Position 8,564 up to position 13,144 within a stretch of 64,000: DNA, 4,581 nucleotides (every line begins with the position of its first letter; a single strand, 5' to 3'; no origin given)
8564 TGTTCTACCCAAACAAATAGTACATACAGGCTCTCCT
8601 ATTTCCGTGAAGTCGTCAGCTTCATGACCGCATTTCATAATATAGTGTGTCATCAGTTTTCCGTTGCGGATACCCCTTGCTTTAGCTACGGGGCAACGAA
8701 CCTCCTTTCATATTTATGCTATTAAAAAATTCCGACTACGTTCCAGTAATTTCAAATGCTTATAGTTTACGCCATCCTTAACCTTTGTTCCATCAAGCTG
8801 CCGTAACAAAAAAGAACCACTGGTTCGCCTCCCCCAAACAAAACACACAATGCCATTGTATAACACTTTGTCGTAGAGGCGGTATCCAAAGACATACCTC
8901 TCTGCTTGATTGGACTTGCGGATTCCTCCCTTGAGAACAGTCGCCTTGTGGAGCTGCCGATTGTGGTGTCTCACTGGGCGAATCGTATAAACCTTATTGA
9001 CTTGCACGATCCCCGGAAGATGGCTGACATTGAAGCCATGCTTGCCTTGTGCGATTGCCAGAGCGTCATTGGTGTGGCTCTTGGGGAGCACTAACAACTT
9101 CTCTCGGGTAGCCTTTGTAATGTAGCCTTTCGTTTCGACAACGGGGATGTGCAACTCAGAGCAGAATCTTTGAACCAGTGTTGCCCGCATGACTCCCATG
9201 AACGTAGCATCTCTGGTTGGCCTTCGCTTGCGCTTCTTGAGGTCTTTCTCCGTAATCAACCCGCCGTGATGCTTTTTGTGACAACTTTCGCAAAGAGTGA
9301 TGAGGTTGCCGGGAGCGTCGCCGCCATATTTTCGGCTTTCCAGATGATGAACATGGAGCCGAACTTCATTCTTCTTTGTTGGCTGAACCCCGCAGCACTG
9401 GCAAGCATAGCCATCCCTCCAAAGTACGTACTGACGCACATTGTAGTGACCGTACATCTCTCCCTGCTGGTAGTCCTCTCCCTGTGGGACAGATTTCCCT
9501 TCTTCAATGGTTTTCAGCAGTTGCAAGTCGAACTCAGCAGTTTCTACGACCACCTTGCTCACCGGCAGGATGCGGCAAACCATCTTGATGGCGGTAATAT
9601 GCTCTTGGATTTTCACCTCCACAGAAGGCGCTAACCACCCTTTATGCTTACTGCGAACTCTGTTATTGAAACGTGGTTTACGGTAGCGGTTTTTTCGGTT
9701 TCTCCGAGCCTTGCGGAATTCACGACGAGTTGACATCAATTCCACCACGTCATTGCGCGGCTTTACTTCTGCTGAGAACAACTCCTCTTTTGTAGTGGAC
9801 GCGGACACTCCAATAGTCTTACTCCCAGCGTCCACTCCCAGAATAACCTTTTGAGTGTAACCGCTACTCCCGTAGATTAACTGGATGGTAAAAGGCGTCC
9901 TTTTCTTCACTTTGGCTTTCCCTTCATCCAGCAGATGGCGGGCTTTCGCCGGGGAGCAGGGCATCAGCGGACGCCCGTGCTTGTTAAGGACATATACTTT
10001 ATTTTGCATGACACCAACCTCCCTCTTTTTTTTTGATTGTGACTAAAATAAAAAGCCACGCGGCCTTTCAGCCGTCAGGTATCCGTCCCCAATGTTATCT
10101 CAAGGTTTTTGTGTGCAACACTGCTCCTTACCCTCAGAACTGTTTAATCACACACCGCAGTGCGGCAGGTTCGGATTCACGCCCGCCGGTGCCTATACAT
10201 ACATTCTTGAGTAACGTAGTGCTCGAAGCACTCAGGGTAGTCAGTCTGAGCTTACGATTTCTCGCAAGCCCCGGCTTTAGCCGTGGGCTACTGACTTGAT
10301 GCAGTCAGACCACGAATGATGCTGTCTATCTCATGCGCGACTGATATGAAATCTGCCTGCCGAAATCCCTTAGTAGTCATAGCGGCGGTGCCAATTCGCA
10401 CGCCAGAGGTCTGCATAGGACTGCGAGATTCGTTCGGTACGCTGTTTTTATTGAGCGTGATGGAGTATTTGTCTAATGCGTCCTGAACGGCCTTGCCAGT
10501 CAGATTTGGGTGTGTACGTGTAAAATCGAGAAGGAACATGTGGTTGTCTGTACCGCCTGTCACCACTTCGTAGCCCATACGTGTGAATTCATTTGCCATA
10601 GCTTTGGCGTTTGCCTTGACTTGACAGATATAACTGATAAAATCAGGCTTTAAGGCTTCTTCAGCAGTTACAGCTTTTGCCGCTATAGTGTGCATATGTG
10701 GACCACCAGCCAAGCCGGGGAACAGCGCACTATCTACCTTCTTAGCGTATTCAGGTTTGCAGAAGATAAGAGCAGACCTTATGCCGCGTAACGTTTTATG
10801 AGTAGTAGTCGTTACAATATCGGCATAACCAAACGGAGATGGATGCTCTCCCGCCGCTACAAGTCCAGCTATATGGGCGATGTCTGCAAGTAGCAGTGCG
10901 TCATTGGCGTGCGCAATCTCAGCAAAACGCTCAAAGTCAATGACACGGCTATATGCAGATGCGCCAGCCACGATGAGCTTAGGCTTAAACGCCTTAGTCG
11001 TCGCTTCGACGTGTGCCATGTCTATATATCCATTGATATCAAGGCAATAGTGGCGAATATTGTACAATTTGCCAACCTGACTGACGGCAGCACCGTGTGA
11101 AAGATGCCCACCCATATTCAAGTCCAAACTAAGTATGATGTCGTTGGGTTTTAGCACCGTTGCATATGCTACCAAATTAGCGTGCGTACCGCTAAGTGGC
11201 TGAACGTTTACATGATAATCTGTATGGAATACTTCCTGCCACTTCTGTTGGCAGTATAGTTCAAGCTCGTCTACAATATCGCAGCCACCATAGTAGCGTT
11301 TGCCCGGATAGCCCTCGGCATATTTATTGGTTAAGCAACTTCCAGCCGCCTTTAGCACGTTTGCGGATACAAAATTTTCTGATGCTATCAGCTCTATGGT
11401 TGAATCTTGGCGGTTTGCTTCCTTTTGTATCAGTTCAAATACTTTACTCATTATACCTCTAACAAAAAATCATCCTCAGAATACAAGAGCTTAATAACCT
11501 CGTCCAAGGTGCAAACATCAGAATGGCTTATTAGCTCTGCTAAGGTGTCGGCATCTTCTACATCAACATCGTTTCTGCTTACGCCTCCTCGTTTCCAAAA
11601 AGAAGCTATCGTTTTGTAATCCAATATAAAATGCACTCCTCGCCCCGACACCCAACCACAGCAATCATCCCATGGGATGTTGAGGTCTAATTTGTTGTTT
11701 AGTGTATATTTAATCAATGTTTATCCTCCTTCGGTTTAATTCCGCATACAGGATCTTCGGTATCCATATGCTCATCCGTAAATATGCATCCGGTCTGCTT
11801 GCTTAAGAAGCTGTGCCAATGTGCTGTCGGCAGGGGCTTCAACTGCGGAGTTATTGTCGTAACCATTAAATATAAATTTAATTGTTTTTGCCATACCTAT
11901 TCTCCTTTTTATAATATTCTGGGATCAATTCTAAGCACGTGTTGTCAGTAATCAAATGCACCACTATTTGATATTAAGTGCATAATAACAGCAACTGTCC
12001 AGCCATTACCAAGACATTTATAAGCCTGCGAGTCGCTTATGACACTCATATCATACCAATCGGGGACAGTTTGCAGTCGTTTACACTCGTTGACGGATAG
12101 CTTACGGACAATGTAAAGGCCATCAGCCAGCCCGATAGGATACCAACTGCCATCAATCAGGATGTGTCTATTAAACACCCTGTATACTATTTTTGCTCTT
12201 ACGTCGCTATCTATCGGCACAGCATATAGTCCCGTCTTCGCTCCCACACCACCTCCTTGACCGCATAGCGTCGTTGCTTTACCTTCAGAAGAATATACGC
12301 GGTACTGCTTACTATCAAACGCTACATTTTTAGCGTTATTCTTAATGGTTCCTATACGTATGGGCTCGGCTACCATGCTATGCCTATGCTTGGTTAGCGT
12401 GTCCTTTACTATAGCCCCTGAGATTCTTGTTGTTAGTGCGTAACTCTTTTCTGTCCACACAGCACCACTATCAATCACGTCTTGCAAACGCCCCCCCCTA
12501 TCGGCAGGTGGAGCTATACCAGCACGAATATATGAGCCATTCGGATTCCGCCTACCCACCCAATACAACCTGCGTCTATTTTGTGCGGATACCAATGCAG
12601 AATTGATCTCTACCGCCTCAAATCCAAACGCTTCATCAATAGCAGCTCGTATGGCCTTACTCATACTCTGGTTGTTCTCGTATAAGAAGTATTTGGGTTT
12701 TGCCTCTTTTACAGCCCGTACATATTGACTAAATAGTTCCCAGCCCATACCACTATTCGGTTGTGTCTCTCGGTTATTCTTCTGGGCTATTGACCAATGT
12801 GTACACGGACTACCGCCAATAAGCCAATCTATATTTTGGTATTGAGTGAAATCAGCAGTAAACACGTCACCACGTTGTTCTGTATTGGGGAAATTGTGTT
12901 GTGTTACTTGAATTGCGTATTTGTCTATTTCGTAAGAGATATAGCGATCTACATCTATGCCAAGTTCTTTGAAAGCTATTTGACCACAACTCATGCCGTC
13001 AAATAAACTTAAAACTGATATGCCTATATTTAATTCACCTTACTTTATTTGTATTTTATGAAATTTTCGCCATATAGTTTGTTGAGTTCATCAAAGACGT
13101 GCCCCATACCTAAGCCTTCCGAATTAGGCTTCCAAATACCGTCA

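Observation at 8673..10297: Intact IscB OMEGA element (iscB plus candidate omegaRNA) inside a phage nucleotide-metabolism operon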

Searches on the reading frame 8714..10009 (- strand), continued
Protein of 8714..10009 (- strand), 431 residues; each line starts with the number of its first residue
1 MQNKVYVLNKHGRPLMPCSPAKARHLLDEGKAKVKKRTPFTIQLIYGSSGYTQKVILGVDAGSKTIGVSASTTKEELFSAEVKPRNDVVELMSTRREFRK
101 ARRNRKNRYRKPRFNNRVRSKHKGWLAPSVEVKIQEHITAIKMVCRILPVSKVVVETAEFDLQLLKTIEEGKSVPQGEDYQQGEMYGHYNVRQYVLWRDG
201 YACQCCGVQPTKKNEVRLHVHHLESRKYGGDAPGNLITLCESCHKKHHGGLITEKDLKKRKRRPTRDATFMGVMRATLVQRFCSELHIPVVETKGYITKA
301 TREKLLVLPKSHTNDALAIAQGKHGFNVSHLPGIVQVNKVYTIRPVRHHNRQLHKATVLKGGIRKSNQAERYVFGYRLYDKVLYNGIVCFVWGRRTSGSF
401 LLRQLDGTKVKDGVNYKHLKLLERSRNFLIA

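Call 53: search_dna_similar(query=window:8714-10009:-, collection=phages, mode=protein, max_rows=25)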
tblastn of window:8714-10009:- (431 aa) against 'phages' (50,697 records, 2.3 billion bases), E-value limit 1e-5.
Records with a match: 39; places in all: 41; records where one place covers at least 80% of the query: 22.
Best place of each record, by identity: <60% 39.
By first word of the organism name: Ralstonia 12; Staphylococcus 9; Microcystis 6; Bacteriophage 4; Clostridium 2; Clostridioides 1; uncultured 1; Microcoleus 1; Nodularia 1; Bacillus 1; and 1 more.
By host as written in the record: - 9; Ralstonia pseudosolanacearum I-31 (MT043) 8; Staphylococcus aureus 7; Ralstonia pseudosolanacearum I-15 (MT014) 3; Clostridium botulinum type C strain C-Stockholm 2; Microcystis aeruginosa 2; Microcystis aeruginosa FACHB524 2; Ralstonia pseudosolanacearum I-15 (MT017) 1; and 5 more.
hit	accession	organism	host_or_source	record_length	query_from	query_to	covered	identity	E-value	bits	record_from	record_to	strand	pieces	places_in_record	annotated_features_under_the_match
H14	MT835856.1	Bacteriophage sp.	human fecal samples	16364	4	429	99%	49.3%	9e-68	361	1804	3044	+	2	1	record has no annotation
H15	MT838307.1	Bacteriophage sp.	human fecal samples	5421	14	429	97%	50.0%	9e-105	346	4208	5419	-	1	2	record has no annotation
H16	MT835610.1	Bacteriophage sp.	human fecal samples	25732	5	430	99%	44.5%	2e-81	279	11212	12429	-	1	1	record has no annotation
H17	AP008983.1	Clostridium phage c-st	Clostridium botulinum type C strain ...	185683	5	355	81%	41.1%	2e-63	227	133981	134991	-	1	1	conserved hypothetical protein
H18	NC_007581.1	Clostridium phage c-st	Clostridium botulinum type C strain ...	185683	5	355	81%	41.1%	2e-63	227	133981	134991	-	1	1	HNH endonuclease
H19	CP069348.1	Clostridioides phage pCD1602_4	water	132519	5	355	81%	37.9%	2e-55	204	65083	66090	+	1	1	record has no annotation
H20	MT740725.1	Ralstonia phage Adzire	Ralstonia pseudosolanacearum I-31 ...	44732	5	428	98%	29.0%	9e-33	137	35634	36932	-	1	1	hypothetical protein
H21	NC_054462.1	Ralstonia phage Adzire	Ralstonia pseudosolanacearum I-31 ...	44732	5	428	98%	29.0%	9e-33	137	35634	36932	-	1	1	HNH endonuclease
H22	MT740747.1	Ralstonia phage Simangalove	Ralstonia pseudosolanacearum I-31 ...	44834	5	428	98%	29.0%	9e-33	137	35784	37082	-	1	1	hypothetical protein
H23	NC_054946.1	Ralstonia phage Simangalove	Ralstonia pseudosolanacearum I-31 ...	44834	5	428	98%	29.0%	9e-33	137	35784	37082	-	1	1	HNH endonuclease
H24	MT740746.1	Ralstonia phage Sarlave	Ralstonia pseudosolanacearum I-31 ...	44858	5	428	98%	29.0%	9e-33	137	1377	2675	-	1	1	hypothetical protein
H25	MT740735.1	Ralstonia phage Elie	Ralstonia pseudosolanacearum I-15 ...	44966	5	428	98%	29.0%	9e-33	137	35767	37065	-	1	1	hypothetical protein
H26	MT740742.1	Ralstonia phage Heva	Ralstonia pseudosolanacearum I-31 ...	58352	5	428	98%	29.0%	2e-32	136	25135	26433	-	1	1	hypothetical protein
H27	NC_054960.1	Ralstonia phage Heva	Ralstonia pseudosolanacearum I-31 ...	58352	5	428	98%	29.0%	2e-32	136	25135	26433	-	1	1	HNH endonuclease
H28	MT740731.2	Ralstonia phage Claudette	Ralstonia pseudosolanacearum I-15 ...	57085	5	428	98%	29.0%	3e-32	135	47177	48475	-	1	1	hypothetical protein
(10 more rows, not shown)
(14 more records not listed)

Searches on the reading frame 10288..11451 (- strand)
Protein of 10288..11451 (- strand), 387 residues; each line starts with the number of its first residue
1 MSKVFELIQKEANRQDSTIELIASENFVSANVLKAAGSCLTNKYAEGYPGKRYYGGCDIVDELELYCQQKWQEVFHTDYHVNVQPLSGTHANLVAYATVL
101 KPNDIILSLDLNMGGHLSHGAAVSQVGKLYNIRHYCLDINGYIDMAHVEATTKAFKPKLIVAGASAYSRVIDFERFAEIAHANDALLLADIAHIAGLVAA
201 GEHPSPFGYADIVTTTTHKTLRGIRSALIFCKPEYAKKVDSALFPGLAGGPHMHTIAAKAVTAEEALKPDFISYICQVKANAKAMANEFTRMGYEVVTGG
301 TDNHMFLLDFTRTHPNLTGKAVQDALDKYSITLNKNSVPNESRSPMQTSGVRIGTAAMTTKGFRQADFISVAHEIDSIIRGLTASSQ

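Call 11: search_protein_families(library=phrogs, proteins=[window:10288-11451:-], max_evalue=0.00001)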
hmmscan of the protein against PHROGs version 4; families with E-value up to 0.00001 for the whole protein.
window:10288-11451:- (387 aa): 1 family
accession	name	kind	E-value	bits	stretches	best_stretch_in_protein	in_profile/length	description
phrog_9968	-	other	7.7e-141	470.9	1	4-380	10-385/412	methyltransferase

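Call 15: find_related_loci(query=window:10288-11451:-, collection=viral_contigs, flank=6000)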
Query window:10288-11451:- (387 aa) in viral_contigs; peptide patterns used: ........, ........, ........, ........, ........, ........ (x = any residue, [..] = any of these).
21 stretches matched a pattern; 7 encode a relative of the query (tblastn E <= 1e-3); 7 distinct loci.
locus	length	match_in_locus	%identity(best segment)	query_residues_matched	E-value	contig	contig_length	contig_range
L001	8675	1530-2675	80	1-382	0e+0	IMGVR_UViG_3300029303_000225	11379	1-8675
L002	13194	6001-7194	58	1-380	6e-155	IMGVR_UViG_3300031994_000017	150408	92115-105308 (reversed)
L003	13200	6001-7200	56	4-383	3e-148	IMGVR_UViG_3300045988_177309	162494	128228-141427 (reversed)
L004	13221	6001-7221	54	1-382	5e-143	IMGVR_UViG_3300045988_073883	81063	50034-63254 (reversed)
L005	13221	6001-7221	54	1-382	1e-141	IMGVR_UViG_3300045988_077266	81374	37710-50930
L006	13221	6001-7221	53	1-382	2e-141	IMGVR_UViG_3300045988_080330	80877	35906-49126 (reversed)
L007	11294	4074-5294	53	1-382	4e-141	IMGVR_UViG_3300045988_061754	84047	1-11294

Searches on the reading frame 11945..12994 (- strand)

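Call 11: search_protein_families(library=phrogs, proteins=[window:11945-12994:-], max_evalue=0.00001)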
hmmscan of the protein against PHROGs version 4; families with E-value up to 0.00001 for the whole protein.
window:11945-12994:- (349 aa): 7 families
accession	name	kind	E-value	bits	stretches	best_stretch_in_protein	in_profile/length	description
phrog_17284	-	unknown function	2.7e-58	198.1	1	129-341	2-207/245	-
phrog_116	-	other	1.6e-47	163.3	1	2-341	218-486/779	DNA methyltransferase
phrog_363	-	other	1.1e-16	61.9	1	18-157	78-223/327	DNA methyltransferase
phrog_16528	-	other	1.4e-10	42.1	1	209-341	89-214/236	DNA methyltransferase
phrog_8411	-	unknown function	1e-08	36.2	0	230-259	3-32/206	-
phrog_16427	-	other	1e-08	36.1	1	295-339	116-163/235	DNA methyltransferase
phrog_26324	-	other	3.2e-06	28.3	0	296-338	147-197/210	DNA methyltransferase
